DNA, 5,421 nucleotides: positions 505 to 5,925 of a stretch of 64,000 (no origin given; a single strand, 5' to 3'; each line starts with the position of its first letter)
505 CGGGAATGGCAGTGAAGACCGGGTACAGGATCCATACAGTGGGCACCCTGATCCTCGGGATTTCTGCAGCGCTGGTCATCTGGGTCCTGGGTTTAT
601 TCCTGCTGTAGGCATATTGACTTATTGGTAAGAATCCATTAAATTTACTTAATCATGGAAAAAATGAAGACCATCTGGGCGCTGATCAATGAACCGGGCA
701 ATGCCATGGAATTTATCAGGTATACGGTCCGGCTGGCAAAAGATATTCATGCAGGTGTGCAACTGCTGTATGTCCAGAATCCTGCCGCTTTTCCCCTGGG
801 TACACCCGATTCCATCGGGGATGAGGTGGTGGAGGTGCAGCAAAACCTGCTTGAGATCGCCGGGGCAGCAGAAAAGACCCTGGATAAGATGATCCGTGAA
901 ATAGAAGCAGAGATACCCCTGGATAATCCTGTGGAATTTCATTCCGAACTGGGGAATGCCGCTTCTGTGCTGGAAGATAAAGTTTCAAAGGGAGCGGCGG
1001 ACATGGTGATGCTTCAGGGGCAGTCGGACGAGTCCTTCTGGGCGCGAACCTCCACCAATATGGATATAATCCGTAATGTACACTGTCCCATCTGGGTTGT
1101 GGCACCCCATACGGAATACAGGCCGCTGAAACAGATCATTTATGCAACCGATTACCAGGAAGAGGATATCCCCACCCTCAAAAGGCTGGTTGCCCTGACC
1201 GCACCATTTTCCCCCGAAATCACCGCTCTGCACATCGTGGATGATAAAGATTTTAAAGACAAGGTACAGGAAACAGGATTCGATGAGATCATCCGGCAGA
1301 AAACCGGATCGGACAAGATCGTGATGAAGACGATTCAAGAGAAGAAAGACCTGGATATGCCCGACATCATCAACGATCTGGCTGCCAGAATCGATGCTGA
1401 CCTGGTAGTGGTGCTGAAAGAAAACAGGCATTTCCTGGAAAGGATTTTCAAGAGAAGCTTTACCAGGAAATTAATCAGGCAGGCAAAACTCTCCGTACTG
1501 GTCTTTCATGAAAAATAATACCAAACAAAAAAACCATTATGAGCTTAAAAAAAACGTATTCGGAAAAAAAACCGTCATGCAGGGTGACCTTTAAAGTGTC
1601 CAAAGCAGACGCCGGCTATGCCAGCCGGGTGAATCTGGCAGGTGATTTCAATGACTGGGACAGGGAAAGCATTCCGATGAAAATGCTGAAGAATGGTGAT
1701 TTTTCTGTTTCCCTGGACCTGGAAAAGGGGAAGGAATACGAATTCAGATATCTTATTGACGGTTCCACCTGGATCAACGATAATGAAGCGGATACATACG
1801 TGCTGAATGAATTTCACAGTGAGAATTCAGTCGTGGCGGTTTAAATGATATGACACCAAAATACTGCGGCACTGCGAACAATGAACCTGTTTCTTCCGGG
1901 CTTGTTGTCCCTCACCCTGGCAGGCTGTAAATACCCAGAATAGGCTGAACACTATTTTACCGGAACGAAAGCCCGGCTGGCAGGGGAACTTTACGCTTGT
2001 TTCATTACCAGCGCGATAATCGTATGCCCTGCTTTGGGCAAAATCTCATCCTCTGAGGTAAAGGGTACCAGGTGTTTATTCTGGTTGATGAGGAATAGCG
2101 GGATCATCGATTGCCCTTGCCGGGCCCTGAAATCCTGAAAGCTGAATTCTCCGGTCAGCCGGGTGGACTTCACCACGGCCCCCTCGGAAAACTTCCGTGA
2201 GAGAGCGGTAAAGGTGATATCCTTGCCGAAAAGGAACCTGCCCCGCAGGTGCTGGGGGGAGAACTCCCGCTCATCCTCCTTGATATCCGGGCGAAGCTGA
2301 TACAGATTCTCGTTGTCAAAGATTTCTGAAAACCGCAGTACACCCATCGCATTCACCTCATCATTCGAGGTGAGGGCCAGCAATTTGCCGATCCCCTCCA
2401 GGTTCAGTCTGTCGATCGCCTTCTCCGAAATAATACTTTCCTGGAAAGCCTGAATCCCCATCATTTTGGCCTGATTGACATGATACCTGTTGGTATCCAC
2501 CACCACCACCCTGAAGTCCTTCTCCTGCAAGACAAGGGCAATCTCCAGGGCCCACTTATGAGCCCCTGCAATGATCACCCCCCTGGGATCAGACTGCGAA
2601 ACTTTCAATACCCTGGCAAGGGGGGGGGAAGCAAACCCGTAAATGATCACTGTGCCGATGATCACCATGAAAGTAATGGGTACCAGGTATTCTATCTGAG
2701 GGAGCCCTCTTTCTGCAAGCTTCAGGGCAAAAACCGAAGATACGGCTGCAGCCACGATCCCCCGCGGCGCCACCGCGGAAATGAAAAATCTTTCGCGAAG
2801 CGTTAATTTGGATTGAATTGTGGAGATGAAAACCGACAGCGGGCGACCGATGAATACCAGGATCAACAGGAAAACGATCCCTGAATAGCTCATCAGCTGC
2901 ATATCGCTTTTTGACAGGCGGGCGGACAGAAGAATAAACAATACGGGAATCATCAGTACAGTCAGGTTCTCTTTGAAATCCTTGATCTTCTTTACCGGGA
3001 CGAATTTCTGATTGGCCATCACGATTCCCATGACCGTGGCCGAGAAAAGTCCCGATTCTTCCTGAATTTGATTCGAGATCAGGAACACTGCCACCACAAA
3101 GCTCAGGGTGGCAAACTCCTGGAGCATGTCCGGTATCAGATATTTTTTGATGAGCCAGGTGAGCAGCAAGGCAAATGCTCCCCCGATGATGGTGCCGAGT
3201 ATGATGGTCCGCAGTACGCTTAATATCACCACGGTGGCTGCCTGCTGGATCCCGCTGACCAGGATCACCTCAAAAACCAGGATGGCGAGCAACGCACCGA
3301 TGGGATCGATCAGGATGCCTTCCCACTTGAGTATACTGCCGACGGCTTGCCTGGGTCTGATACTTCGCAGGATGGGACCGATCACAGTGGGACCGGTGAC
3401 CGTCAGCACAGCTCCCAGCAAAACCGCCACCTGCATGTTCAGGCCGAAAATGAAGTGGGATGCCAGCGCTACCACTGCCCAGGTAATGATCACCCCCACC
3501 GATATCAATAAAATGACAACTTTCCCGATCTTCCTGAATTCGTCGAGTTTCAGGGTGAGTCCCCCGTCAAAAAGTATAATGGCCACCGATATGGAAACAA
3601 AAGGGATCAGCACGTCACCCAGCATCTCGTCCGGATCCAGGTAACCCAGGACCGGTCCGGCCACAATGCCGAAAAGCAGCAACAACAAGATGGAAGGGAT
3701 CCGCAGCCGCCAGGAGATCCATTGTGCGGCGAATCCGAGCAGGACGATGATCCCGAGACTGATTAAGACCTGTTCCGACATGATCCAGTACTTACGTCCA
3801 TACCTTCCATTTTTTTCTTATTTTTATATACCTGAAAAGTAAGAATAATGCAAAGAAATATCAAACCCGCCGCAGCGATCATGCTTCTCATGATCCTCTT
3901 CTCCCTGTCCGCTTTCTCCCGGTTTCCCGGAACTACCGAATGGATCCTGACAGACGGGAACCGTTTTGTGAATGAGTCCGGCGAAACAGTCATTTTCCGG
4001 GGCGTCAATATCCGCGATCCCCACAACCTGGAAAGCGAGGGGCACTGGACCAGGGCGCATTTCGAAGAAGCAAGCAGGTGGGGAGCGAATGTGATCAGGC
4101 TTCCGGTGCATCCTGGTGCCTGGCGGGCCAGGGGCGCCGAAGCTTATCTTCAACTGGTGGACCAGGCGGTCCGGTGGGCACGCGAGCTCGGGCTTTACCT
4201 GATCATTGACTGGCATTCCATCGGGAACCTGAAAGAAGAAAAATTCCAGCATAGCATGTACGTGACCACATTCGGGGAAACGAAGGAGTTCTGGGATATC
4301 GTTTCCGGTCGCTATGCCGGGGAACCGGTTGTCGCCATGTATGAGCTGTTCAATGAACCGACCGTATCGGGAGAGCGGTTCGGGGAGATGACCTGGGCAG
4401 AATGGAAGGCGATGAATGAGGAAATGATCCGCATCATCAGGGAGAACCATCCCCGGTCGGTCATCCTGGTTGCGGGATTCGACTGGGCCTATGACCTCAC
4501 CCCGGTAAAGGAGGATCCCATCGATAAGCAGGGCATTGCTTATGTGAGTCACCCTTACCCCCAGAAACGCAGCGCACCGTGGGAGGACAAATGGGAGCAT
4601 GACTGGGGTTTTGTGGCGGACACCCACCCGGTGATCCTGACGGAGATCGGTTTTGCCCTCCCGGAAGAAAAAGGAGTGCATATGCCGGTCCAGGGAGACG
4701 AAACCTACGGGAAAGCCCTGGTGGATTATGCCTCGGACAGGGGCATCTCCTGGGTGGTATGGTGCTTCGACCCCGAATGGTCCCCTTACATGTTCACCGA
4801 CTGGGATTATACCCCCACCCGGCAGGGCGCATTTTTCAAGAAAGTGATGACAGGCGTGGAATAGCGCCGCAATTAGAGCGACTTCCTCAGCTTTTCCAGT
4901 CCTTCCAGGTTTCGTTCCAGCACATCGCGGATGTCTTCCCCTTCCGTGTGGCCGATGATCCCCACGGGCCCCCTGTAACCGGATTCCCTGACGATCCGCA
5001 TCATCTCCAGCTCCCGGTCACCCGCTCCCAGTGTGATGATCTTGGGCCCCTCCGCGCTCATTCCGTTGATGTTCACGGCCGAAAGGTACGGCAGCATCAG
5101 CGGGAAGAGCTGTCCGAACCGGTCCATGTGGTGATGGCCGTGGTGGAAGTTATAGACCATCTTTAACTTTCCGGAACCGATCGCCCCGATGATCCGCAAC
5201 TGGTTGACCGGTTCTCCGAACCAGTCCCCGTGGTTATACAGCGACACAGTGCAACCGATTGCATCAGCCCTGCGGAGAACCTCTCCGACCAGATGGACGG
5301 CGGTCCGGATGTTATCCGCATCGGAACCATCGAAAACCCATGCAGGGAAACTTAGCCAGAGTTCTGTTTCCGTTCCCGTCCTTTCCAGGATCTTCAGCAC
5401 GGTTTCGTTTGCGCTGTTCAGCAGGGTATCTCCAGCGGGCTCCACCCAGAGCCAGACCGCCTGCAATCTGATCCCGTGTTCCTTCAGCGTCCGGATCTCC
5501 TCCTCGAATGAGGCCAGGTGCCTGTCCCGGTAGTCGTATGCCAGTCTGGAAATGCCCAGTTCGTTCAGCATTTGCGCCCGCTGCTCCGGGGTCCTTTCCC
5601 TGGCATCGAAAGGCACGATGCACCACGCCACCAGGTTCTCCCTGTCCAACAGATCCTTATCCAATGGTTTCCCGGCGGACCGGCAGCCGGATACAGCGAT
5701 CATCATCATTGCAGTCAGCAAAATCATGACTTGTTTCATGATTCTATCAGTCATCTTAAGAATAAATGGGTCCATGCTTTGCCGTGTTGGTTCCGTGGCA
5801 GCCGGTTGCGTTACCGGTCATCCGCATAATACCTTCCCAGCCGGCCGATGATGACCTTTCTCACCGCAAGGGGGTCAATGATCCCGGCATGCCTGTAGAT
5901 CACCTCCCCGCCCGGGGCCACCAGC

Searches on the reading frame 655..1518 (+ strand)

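Call 49: search_protein_families(library=pfam, max_evalue=0.001, proteins=[window:655-1518:+])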
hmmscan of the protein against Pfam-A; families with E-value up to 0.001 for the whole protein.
window:655-1518:+ (287 aa): 1 family
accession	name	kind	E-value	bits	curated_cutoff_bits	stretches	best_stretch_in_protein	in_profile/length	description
PF00582.32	Usp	-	5.7e-21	76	24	2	159-285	3-141/141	Universal stress protein family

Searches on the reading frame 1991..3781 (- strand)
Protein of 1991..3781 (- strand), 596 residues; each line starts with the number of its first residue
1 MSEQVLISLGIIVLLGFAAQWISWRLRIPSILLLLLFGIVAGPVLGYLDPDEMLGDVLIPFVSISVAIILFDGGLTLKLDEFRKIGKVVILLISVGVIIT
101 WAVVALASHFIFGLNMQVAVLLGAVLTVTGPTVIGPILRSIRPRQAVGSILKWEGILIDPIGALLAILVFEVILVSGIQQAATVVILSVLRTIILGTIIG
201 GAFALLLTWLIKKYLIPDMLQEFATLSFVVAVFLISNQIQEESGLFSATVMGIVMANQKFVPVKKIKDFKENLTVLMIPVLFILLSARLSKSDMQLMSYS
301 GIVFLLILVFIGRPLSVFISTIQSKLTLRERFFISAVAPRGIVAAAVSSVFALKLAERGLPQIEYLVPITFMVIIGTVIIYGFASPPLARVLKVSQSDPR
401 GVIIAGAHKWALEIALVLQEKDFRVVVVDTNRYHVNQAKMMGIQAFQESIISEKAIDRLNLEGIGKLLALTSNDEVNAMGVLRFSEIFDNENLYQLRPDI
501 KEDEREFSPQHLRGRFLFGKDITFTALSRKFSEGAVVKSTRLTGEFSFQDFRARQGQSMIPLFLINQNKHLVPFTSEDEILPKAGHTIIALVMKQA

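Call 49: search_protein_families(library=pfam, max_evalue=0.001, proteins=[window:1991-3781:-])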
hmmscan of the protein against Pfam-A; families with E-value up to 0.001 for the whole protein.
window:1991-3781:- (596 aa): 2 families
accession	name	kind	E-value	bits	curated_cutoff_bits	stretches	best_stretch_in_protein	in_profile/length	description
PF00999.27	Na_H_Exchanger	-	1.7e-39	136.2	26.2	1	18-389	9-373/375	Sodium/hydrogen exchanger, transmembrane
PF02254.24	TrkA_N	-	1.6e-09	38.5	23.8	1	402-490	1-89/116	TrkA-N domain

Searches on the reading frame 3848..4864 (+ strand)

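Call 96: search_protein_families(library=pfam, max_evalue=0.001, proteins=[window:3848-4864:+])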
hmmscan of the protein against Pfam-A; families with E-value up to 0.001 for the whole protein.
window:3848-4864:+ (338 aa): 1 family
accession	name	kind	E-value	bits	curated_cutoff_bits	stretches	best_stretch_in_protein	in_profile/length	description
PF00150.24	Cellulase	-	1.5e-37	130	23.5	1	41-309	1-270/272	Cellulase (glycosyl hydrolase family 5)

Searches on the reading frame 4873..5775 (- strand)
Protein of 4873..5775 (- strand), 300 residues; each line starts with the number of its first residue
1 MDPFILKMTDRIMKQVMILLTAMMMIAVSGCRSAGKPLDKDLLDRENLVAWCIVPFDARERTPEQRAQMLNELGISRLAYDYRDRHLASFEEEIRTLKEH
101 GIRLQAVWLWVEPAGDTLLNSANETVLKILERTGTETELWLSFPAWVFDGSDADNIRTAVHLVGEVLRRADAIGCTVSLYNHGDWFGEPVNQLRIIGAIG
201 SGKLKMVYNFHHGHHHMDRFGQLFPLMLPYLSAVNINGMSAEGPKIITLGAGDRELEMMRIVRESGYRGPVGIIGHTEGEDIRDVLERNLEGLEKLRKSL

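Call 49: search_protein_families(library=pfam, max_evalue=0.001, proteins=[window:4873-5775:-])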
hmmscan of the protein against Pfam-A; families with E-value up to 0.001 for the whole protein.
window:4873-5775:- (300 aa): 1 family
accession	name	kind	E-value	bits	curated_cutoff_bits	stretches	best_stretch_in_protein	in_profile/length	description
PF01261.30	AP_endonuc_2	-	4.2e-06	27.1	31.1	1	86-279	66-233/249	Xylose isomerase-like TIM barrel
